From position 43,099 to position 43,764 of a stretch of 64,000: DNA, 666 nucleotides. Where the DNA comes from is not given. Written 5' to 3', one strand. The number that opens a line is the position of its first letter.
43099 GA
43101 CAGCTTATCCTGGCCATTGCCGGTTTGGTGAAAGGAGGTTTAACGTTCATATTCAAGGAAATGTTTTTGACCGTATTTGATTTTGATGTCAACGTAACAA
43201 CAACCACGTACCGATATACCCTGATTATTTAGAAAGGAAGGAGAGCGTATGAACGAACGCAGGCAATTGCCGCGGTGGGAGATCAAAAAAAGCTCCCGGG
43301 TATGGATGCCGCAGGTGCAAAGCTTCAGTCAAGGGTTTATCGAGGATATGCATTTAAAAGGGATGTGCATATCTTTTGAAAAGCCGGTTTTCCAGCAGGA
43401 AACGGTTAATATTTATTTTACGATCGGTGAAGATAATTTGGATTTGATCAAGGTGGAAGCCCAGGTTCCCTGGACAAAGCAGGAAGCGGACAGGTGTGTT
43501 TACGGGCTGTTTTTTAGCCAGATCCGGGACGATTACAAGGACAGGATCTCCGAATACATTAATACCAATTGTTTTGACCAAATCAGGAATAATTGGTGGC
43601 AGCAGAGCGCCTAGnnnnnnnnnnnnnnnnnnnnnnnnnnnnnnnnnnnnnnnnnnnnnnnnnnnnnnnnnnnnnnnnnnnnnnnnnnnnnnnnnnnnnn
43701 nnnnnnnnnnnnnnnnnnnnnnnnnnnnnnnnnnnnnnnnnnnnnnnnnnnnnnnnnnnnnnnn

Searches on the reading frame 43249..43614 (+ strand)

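Call 97: search_protein_families(library=pfam, proteins=[window:43249-43614:+], max_evalue=0.001)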
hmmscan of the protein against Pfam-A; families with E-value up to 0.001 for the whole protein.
window:43249-43614:+ (121 aa): 1 family
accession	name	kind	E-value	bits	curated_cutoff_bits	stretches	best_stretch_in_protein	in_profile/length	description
PF07238.19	PilZ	-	4e-08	34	22.5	1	3-104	1-100/102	PilZ domain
